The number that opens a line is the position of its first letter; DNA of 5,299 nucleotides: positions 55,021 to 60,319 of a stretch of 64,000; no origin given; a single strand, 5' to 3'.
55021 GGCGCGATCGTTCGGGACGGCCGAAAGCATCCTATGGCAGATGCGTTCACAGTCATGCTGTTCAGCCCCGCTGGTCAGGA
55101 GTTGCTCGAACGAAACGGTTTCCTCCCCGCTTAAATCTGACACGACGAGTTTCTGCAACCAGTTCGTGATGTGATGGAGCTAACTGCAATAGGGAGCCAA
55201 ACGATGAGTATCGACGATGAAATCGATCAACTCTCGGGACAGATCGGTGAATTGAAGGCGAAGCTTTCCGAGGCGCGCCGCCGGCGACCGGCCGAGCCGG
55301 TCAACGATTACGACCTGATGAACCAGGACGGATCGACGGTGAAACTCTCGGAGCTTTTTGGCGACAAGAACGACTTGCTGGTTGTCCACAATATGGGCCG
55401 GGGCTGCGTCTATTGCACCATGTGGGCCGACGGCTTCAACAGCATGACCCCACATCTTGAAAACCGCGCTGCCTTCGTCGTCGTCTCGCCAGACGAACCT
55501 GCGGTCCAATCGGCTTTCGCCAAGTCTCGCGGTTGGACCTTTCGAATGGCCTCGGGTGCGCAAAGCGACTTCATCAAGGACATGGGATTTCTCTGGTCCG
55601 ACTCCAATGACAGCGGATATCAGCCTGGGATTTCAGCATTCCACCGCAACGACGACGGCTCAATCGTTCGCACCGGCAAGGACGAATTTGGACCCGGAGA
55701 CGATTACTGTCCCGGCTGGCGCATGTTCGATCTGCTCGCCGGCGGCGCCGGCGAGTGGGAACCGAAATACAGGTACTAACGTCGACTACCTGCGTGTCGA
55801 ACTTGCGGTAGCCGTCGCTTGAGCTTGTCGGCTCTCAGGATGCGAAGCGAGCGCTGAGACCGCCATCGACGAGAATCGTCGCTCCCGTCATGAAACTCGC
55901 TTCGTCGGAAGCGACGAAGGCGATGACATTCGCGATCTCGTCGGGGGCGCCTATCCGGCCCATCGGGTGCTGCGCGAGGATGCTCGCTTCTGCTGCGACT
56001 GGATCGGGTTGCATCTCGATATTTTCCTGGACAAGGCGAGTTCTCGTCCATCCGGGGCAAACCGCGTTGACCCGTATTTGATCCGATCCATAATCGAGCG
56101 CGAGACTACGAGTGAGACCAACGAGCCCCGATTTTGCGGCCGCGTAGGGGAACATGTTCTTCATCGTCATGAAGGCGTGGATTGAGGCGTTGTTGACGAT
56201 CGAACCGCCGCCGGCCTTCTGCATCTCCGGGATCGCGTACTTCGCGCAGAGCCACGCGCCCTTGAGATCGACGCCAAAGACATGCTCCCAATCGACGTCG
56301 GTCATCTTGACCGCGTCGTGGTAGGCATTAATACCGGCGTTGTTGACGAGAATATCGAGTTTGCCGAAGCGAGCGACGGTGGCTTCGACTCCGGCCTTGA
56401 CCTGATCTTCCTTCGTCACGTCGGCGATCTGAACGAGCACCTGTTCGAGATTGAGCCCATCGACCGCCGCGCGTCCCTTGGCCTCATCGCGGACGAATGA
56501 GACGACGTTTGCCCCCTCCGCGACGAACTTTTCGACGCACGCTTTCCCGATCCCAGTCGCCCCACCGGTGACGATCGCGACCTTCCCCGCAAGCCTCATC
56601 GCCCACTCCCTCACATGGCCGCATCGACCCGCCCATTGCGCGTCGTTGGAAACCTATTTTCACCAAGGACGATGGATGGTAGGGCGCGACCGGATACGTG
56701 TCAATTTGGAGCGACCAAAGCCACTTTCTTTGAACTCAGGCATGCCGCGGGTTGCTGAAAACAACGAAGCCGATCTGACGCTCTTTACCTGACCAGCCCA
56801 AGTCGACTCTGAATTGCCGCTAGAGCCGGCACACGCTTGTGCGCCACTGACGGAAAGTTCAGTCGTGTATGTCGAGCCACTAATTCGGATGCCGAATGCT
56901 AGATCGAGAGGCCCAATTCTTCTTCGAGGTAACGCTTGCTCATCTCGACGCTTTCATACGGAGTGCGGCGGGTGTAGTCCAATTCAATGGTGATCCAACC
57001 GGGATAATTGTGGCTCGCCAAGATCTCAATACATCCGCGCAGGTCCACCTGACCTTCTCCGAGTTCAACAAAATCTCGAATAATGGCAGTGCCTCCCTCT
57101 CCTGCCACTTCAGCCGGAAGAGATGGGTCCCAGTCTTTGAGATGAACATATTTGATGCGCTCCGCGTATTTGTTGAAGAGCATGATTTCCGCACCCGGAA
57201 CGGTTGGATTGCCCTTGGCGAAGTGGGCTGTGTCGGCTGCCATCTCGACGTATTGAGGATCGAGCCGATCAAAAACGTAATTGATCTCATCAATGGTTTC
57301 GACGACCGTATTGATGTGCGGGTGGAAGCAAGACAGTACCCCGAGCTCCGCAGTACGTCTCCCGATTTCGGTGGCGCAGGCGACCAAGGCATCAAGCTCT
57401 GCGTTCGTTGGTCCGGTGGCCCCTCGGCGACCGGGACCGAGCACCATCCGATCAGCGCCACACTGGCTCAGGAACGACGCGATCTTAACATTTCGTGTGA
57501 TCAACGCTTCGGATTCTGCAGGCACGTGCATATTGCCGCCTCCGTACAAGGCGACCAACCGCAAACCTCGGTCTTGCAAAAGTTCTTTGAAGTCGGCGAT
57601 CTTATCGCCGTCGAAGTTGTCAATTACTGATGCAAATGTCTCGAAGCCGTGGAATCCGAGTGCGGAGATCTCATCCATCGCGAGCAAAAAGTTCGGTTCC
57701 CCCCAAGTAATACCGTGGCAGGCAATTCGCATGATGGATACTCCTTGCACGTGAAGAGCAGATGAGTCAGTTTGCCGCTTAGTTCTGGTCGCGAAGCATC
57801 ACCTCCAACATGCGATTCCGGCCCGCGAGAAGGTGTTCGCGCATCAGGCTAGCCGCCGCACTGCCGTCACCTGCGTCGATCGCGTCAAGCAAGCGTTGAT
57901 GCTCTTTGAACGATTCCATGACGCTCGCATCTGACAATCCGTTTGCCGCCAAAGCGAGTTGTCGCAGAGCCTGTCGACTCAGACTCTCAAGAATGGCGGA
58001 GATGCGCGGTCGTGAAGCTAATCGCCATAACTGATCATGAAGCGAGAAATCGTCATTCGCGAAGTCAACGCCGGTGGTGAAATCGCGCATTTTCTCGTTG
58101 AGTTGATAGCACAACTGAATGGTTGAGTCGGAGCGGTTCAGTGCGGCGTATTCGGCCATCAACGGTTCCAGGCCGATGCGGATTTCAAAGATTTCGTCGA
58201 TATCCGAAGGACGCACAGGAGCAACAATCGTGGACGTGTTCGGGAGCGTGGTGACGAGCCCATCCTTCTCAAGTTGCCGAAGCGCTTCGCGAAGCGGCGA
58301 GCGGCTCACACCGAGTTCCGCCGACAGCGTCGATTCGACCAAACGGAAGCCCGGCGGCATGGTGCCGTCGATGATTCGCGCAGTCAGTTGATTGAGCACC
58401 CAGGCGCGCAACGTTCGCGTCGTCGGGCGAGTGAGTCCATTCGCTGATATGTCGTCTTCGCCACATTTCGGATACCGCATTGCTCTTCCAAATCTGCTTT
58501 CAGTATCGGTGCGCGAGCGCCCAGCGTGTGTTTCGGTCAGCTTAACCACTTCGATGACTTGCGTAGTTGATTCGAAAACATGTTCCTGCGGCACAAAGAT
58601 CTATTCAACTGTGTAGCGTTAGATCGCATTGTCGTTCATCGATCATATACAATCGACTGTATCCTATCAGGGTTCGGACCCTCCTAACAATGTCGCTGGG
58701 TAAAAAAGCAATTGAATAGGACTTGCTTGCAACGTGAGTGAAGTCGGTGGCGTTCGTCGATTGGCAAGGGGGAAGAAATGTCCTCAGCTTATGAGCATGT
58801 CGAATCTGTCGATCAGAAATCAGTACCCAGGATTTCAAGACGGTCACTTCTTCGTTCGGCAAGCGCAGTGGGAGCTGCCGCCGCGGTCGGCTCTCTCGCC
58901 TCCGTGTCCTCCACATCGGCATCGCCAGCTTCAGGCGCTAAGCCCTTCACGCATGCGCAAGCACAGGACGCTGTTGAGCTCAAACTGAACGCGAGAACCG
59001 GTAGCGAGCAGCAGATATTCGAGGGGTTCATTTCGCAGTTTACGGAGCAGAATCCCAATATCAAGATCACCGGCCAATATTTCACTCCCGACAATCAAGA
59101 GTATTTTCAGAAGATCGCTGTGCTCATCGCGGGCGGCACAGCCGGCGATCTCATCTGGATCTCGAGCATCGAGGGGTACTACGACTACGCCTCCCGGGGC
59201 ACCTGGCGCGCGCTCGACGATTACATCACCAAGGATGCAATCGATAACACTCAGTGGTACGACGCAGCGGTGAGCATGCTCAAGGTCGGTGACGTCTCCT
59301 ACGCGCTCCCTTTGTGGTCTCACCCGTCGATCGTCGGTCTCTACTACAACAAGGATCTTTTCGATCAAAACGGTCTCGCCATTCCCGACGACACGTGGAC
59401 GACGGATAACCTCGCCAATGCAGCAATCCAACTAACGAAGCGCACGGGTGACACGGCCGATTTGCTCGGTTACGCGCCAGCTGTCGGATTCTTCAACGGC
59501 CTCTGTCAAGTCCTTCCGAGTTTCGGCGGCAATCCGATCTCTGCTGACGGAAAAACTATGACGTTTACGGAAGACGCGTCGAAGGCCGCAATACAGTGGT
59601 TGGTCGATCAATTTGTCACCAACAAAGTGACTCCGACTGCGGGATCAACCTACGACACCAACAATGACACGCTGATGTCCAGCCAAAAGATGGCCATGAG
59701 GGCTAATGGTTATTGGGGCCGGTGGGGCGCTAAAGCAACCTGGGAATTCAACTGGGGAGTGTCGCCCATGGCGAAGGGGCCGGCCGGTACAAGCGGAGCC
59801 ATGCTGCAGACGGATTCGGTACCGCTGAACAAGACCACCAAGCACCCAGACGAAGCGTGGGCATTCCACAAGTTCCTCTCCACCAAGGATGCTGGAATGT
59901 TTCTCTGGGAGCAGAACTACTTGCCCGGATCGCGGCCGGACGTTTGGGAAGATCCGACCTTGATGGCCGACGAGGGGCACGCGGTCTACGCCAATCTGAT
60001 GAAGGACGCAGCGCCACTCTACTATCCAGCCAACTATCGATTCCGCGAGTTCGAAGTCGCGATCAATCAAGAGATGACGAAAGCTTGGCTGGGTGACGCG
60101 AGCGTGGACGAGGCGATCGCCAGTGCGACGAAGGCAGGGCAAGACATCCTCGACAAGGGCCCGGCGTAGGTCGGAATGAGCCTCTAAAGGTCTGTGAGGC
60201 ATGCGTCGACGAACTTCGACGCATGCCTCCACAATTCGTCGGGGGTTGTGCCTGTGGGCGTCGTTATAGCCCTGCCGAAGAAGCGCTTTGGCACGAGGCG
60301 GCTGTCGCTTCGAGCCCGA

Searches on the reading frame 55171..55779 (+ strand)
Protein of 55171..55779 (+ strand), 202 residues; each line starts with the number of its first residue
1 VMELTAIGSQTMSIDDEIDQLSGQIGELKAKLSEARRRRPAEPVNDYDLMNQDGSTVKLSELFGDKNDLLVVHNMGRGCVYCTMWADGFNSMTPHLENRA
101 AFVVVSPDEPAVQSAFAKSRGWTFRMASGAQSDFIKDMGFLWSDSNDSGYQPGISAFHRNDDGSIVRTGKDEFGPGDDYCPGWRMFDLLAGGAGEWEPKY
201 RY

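Call 4: search_protein_families(library=pfam, proteins=[window:55171-55779:+], max_evalue=0.01)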
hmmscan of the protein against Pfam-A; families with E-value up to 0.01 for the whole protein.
window:55171-55779:+ (202 aa): 3 families
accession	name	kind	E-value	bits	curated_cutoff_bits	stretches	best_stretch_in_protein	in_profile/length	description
PF05988.18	DUF899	-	2.8e-22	79.9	27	1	29-196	30-211/224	Bacterial protein of unknown function (DUF899)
PF00578.27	AhpC-TSA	-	1.8e-11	44.5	26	1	42-144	3-104/124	AhpC/TSA family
PF08534.16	Redoxin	-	2.6e-08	34.2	26.6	1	47-167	9-130/148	Redoxin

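Call 56: search_protein_families(library=ncbifam, proteins=[window:55171-55776:+], max_evalue=0.01)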
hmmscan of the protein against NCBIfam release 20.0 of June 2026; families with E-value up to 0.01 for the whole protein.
window:55171-55776:+ (202 aa): 2 families
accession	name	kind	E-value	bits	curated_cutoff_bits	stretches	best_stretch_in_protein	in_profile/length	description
NF006960.0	PRK09437.1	equivalog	0.0041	17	140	1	44-143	10-107/156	thioredoxin-dependent thiol peroxidase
NF053650.1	PerredPrxQDein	equivalog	0.0075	16.3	260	1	45-146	2-100/148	thioredoxin-dependent peroxiredoxin PrxQ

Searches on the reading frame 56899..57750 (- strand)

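Call 13: search_protein_families(library=pfam, proteins=[window:56899-57750:-], max_evalue=0.001)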
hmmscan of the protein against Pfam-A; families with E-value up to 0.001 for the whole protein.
window:56899-57750:- (283 aa): 1 family
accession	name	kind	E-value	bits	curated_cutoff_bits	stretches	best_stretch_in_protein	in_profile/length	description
PF01261.30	AP_endonuc_2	-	3.4e-29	102.7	31.1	1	26-263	2-234/249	Xylose isomerase-like TIM barrel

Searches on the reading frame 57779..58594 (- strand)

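Call 13: search_protein_families(library=pfam, proteins=[window:57779-58594:-], max_evalue=0.001)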
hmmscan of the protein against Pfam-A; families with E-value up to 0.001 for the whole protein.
window:57779-58594:- (271 aa): 4 families
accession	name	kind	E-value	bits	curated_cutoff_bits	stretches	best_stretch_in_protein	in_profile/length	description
PF07729.17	FCD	-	1.4e-21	77.6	24.3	1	134-255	1-123/125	FCD domain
PF00392.27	GntR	-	7.1e-15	54.9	27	1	66-124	5-64/64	Bacterial regulatory proteins, gntR family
PF01978.25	TrmB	-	0.0002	21.6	25.6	0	88-129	26-67/68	Sugar-specific transcriptional regulator TrmB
PF13412.12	HTH_24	-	0.00032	20.7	21.9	1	90-115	23-48/48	Winged helix-turn-helix DNA-binding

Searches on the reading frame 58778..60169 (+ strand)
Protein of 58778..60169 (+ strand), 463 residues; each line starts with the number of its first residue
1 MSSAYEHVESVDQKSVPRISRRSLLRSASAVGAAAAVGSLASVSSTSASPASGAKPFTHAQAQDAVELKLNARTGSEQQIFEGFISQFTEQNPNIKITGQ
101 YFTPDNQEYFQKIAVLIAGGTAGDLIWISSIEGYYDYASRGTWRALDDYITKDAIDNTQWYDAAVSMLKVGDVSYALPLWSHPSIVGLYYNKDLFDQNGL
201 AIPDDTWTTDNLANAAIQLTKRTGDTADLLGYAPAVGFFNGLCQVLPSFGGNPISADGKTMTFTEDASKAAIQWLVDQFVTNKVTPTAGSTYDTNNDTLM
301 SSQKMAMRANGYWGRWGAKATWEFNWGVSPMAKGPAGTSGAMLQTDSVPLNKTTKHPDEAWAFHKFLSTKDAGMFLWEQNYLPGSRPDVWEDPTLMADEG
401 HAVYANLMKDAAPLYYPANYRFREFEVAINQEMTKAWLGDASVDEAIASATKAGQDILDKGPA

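Call 48: search_protein_families(library=pfam, proteins=[window:58778-60169:+], max_evalue=0.001)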
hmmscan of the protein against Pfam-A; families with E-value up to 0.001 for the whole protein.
window:58778-60169:+ (463 aa): 1 family
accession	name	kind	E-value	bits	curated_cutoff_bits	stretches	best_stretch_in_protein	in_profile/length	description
PF01547.30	SBP_bac_1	-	4.9e-24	86.3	26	1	75-373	2-306/307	Bacterial extracellular solute-binding protein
